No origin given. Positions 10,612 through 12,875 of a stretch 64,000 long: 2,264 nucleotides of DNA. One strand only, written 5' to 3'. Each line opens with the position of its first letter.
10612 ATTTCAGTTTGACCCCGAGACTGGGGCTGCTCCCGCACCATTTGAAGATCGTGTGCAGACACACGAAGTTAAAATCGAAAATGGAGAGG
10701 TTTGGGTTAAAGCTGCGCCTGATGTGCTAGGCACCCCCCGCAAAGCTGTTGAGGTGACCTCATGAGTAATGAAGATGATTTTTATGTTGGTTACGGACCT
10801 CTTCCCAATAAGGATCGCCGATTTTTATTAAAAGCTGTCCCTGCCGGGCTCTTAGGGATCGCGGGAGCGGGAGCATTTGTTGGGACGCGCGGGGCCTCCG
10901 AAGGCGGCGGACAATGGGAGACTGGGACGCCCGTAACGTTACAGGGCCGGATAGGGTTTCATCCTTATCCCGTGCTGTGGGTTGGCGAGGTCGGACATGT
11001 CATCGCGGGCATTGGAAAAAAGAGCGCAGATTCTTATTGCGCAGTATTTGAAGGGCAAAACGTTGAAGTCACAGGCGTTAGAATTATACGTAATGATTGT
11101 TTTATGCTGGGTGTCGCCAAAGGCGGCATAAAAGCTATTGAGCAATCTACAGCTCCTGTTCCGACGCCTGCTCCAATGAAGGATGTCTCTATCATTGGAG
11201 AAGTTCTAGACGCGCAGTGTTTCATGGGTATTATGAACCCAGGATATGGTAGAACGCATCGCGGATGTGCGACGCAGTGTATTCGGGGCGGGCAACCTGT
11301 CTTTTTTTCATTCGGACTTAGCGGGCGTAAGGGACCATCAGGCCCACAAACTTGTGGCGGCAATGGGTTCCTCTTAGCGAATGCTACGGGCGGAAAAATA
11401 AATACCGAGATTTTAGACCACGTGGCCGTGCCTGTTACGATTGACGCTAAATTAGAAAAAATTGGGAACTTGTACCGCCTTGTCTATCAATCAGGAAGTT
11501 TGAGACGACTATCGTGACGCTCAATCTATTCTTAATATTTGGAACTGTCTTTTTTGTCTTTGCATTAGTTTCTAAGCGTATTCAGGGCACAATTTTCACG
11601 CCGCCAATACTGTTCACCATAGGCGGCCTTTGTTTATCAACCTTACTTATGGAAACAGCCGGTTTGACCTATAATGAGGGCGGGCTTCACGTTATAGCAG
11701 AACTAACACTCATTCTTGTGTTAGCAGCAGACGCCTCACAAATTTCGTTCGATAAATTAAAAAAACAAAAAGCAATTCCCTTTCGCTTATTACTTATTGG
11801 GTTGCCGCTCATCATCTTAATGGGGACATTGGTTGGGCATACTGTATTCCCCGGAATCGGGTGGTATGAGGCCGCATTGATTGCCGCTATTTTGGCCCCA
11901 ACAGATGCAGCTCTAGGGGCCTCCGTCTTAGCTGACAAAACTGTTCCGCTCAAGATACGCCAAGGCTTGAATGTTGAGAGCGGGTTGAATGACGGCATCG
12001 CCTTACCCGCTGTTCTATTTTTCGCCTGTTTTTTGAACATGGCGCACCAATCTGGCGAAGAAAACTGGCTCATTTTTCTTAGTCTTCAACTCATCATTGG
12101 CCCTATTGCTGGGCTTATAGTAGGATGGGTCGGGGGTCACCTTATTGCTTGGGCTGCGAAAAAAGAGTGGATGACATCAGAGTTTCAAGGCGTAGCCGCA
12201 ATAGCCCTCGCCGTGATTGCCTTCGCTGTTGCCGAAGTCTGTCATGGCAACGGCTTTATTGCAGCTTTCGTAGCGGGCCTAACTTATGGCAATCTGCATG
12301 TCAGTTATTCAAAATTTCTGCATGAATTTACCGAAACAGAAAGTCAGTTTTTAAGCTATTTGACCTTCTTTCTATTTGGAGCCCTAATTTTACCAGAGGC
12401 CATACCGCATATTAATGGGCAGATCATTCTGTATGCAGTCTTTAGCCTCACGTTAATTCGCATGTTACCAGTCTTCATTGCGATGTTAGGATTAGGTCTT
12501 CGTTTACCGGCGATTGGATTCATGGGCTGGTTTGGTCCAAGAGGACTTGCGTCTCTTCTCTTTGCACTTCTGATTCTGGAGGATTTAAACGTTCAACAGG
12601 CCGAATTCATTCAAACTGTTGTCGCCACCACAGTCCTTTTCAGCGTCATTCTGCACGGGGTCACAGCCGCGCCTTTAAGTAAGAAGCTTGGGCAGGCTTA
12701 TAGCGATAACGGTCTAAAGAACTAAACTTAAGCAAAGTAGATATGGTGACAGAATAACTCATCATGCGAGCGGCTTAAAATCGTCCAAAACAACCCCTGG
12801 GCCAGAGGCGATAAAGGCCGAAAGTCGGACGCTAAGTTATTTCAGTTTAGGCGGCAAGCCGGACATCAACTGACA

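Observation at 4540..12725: Operon of three consecutive Rieske-domain fusion proteins (Rieske-TPP enzyme, Rieske-glutamate-synthase FMN domain, cytochrome-b-like domain-Rieske) under a divergent ECF sigma/anti-sigma pair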

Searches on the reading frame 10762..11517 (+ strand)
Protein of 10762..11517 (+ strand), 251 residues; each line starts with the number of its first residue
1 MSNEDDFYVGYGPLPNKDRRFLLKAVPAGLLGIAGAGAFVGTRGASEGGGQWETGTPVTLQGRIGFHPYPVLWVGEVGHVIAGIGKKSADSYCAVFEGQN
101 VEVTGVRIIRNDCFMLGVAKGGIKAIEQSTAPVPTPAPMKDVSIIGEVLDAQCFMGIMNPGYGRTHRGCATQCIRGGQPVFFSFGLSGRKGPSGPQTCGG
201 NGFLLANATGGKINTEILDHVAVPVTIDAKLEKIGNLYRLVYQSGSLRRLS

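Call 3: search_protein_families(library=pfam, proteins=[window:10762-11517:+], max_evalue=0.01)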
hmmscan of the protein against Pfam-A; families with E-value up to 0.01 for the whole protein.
window:10762-11517:+ (251 aa): 0 families

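Call 4: search_protein_families(library=ncbifam, proteins=[window:10762-11517:+], max_evalue=0.01)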
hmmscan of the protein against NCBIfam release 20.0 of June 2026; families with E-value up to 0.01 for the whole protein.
window:10762-11517:+ (251 aa): 0 families

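Call 17: find_homologous_proteins(query=window:10762-11517:+, max_evalue=0.001)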
Query window:10762-11517:+ (251 aa): 89 proteins with E <= 0.001 among 1706 candidates.
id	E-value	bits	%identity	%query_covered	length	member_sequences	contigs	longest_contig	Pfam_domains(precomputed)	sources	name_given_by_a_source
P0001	4.2e-167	572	100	100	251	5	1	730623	-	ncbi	ncbi:MAG: hypothetical protein ABJN69_07775 [Hellea sp.]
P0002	3.7e-139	480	82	100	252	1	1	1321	-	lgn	-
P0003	5.4e-139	480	82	100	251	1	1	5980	-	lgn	-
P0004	3.1e-137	474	82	100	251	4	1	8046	-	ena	-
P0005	1.1e-136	472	80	100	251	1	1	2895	-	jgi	jgi:hypothetical protein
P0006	4.0e-135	467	80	100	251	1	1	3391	-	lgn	-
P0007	6.0e-135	467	81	100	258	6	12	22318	-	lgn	-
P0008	1.1e-134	466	80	100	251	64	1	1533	-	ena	-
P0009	1.4e-134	465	79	100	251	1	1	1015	-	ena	-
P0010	9.9e-134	463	79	100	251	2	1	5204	-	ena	-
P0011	8.7e-131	453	79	100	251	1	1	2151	-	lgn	-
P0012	1.3e-130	452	77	100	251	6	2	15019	-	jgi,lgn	-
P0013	4.3e-130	451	76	100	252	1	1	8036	-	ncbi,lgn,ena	-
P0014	2.2e-129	448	78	100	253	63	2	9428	-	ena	-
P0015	2.7e-129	448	76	100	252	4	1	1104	-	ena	-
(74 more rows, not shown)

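Call 23: predict_structure(alignment_id=A1)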
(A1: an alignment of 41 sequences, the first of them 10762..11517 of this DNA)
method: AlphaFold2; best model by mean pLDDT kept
length: 251 residues; sequences in the alignment: 41
mean_pLDDT: 83.2   pTM: 0.74
mean pLDDT of the five models: 83.2, 82.3, 81.7, 80.8, 79.7
residues with pLDDT >= 90: 143; 70-90: 57; 50-70: 26; < 50: 25
segments of 3 or more residues with pLDDT < 50: 1-3, 6-8, 45-50, 186-196
pLDDT, mean of each block of 10 residues (from residue 1): 46 64 86 87 55 72 97 96 91 97 92 90 97 95 91 76 81 95 62 47 92 95 93 94 91 75
secondary structure, 60 per line:
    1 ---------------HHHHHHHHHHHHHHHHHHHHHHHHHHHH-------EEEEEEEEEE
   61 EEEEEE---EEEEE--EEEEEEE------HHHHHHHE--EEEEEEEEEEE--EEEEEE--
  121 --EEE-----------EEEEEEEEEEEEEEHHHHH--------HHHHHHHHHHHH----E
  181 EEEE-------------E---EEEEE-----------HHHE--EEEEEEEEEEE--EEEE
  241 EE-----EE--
elements in order: H16-43 E51-66 E70-74 E77-83 H90-96 E100-110 E113-118 E123-125 E137-150 H151-155 H164-175 E180-184 E202-206 E224-234 E237-242

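Call 76: search_protein_families(library=pfam, alignment_id=A1, max_evalue=1)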
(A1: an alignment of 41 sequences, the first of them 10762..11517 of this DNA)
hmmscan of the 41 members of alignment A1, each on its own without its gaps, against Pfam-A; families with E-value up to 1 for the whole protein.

A. member 1, window:10762-11517:+ (251 aa): 0 families

B. families by the number of members that match (of 41 scanned): 7 families
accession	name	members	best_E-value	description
PF19135.5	DUF5818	6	0.00074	Protein of unknown function (DUF5818)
PF24388.1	Permuted_GreAB-C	2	0.13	Permuted GreAB-C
PF05754.19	DUF834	1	0.084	Domain of unknown function (DUF834)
PF02814.20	UreE_N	1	0.2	UreE urease accessory protein, N-terminal domain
PF13500.12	AAA_26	1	0.25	AAA domain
PF20426.4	NBCH_WD40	1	0.28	Neurobeachin beta propeller domain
PF04964.19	Flp_Fap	1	0.3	Flp/Fap pilin component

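Call 79: search_protein_representatives(alignment_id=A1)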
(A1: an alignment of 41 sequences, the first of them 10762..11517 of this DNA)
Query: 41 sequences, 250 profile positions. Proteins with E-value up to 0.001 (for the whole library): 2473; up to 1e-10: 1659; up to 1e-30: 1162. The best 150 are listed.
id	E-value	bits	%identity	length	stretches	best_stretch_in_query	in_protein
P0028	7.4e-116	402.0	-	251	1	1-250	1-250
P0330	1.4e-70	253.7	-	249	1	4-250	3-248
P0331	1.1e-64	234.3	-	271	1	4-247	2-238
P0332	5.9e-64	232.0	-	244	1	3-250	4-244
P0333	6.6e-64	231.9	-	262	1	4-250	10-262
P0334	1.1e-63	231.2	-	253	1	1-250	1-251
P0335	2.5e-63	230.0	-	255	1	3-243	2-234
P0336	1.8e-62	227.2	-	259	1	5-249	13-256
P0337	2.1e-62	226.9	-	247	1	3-250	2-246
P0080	2.1e-62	226.9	-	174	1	80-250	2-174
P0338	3.9e-62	226.1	-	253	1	1-249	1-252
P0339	7.9e-62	225.1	-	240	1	3-249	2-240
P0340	9.1e-62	224.9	-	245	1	3-250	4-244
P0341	2.1e-61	223.6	-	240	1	3-243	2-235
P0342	2.6e-61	223.3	-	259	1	3-247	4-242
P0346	9.5e-61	221.5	-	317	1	4-250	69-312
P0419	6.6e-57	208.9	-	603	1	4-250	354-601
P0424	8.4e-57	208.6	-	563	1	4-250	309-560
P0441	2.2e-56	207.2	-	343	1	4-250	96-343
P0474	2.7e-55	203.7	-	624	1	5-250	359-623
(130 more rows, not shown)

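Call 80: search_protein_families(library=pfam, proteins=[P0419, P0424, P0474, P0441, P0346], max_evalue=0.001)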
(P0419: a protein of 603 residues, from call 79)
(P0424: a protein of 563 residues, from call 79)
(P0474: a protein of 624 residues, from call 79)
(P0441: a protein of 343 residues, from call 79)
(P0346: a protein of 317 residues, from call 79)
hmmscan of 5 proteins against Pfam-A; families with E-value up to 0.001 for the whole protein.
P0419 (603 aa): 4 families
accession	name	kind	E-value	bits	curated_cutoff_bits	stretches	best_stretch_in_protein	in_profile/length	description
PF00355.32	Rieske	-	3.1e-17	62.7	20.3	1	233-318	1-87/88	Rieske [2Fe-2S] domain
PF01794.25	Ferric_reduct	-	9.4e-11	42.3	28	1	54-178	2-120/121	Ferric reductase like transmembrane component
PF13806.12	Rieske_2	-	2.1e-09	37.7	27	1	234-330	2-104/104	Rieske-like [2Fe-2S] domain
PF22543.2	Rieske_4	-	3.3e-07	31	28.4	1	243-303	9-73/119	Soluble Rieske-type ferredoxin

P0424 (563 aa): 3 families
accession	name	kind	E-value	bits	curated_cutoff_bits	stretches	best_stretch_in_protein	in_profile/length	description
PF00355.32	Rieske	-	9.5e-16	57.9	20.3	1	184-255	3-74/88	Rieske [2Fe-2S] domain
PF13806.12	Rieske_2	-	3.9e-10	40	27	1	183-278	2-103/104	Rieske-like [2Fe-2S] domain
PF22543.2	Rieske_4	-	5.2e-06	27.2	28.4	1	192-250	9-71/119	Soluble Rieske-type ferredoxin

P0474 (624 aa): 4 families
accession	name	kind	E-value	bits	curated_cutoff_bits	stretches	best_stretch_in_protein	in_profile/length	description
PF00355.32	Rieske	-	3e-14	53.1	20.3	1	235-306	3-74/88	Rieske [2Fe-2S] domain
PF01794.25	Ferric_reduct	-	3e-13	50.3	28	1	54-177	2-120/121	Ferric reductase like transmembrane component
PF13806.12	Rieske_2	-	9.9e-08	32.3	27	1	234-329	2-103/104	Rieske-like [2Fe-2S] domain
PF22543.2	Rieske_4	-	0.00056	20.6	28.4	1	236-300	2-70/119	Soluble Rieske-type ferredoxin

P0441 (343 aa): 2 families
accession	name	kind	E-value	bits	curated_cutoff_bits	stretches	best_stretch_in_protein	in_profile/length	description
PF00355.32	Rieske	-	4.8e-12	46.1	20.3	1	1-61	26-87/88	Rieske [2Fe-2S] domain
PF13806.12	Rieske_2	-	1e-06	29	27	1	1-72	26-103/104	Rieske-like [2Fe-2S] domain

P0346 (317 aa): 0 families

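Call 84: fold_search(model_id=the predicted structure, library=pdb)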
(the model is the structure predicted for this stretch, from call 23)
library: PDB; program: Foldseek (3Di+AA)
matches with E <= 10: 469; with E <= 0.001: 0
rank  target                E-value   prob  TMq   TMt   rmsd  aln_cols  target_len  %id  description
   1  2cwa                  1.0e-03  0.82  0.22  0.26  14.3       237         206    9  Crystal Structure Of The Single-stranded DNA Binding Protein From Thermus Thermophilus HB8 (released 2005-12-17)
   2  2ihf                  6.3e-03  0.60  0.20  0.24  14.7       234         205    9  Crystal structure of deletion mutant delta 228-252 R190A of the single-stranded DNA binding protein from Thermus aquatic (released 2007-01-02)
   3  2ihe                  6.7e-03  0.54  0.20  0.23  14.2       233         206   10  Crystal structure of wild-type single-stranded DNA binding protein from Thermus aquaticus (released 2007-01-02)
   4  4h02_E                2.3e-02  0.98  0.24  0.14   5.7       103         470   13  Crystal structure of P. falciparum Lysyl-tRNA synthetase (released 2013-05-01)
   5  6y6m_MODEL_1_A        6.8e-02  0.20  0.18  0.24  14.4       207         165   10  solution structure of cold-shock domain 1 and 2 of drosophila Upstream of N-Ras (Unr) (released 2020-07-29)
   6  9dhk_K                8.1e-02  0.97  0.22  0.37   4.6        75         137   19  RMI1-RMI2 bound to cyclic peptide L3 (released 2025-07-02)
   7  9dhk_H                1.3e-01  0.92  0.22  0.36   4.7        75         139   19  RMI1-RMI2 bound to cyclic peptide L3 (released 2025-07-02)
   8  9dhk_E                1.5e-01  0.80  0.20  0.34   4.8        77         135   18  RMI1-RMI2 bound to cyclic peptide L3 (released 2025-07-02)
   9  5hgq_C                1.5e-01  0.66  0.23  0.13   9.0       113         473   12  Loa loa Lysyl-tRNA synthetase in complex with Cladosporin. (released 2016-10-26)
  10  8c5y_L                1.8e-01  0.87  0.21  0.43   4.3        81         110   21  RPA tetrameric supercomplex from Pyrococcus abyssi (released 2023-05-03)
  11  3owe_B                1.8e-01  0.54  0.20  0.22  15.3       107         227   12  Crystal Structure of Staphylococcal Enterotoxin G (SEG) in Complex with a High Affinity Mutant Mouse T-cell Receptor C (released 2010-11-03)
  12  1ty0_C                1.8e-01  0.41  0.20  0.23  15.9       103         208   14  Crystal structure of the streptococcal pyrogenic exotoxin J (SPE-J) (released 2004-08-03)
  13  1iz6_C                2.1e-01  0.10  0.17  0.26  12.8       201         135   11  Crystal Structure of Translation Initiation Factor 5A from Pyrococcus Horikoshii (released 2003-01-28)
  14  5w25_B                2.3e-01  0.51  0.21  0.11   6.0       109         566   18  Crystal structure of Aspartyl-tRNA synthetase from Mycobacterium tuberculosis complexed with L-Aspartic Acid (released 2017-06-14)
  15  9di4_B                2.6e-01  0.84  0.22  0.36   4.6        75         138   19  RMI1-RMI2 bound to cyclic peptide L4 (released 2025-07-02)
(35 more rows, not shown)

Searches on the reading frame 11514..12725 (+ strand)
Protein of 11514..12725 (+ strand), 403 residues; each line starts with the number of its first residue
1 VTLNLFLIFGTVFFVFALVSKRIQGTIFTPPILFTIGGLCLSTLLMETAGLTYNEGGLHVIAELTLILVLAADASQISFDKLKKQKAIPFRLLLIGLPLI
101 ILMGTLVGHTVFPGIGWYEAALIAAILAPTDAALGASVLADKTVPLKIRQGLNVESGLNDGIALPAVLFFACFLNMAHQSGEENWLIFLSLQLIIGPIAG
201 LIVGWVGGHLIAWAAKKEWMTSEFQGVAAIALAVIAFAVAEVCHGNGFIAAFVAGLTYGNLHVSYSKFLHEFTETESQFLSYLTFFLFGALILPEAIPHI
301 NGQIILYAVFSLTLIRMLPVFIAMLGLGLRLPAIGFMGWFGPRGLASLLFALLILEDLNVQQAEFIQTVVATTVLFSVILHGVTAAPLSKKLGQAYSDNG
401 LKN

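Call 3: search_protein_families(library=pfam, proteins=[window:11514-12725:+], max_evalue=0.01)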
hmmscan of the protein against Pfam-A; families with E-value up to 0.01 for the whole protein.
window:11514-12725:+ (403 aa): 2 families
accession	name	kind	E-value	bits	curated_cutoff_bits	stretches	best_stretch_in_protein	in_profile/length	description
PF00999.27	Na_H_Exchanger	-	1.2e-36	126.8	26.2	1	13-390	4-374/375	Sodium/hydrogen exchanger, transmembrane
PF23494.1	bPH_10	-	0.01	15.7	27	1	193-256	14-75/151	YqeB-like bacterial PH domain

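Call 4: search_protein_families(library=ncbifam, proteins=[window:11514-12725:+], max_evalue=0.01)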
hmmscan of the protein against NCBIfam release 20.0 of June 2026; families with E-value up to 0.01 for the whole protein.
window:11514-12725:+ (403 aa): 6 families
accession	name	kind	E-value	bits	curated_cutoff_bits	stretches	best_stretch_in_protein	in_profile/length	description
NF003716.0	PRK05326.1-3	equivalog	8.4e-43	146.5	355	1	2-394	3-391/499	potassium/proton antiporter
NF003715.0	PRK05326.1-2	equivalog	4.7e-33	114.3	309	1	50-395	50-392/595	potassium/proton antiporter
NF003714.0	PRK05326.1-1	equivalog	5.2e-15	54.8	471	1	91-391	94-389/577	potassium/proton antiporter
TIGR00831.1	a_cpa1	equivalog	4.3e-13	48.7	279.6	1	70-270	60-255/525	Na+/H+ antiporter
TIGR00844.1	c_cpa1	equivalog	1.7e-09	36.5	1236.05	1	102-356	115-383/810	sodium/hydrogen antiporter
TIGR00840.1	b_cpa1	equivalog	1.1e-06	27.4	251.25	1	114-392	128-415/559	sodium/hydrogen exchanger 3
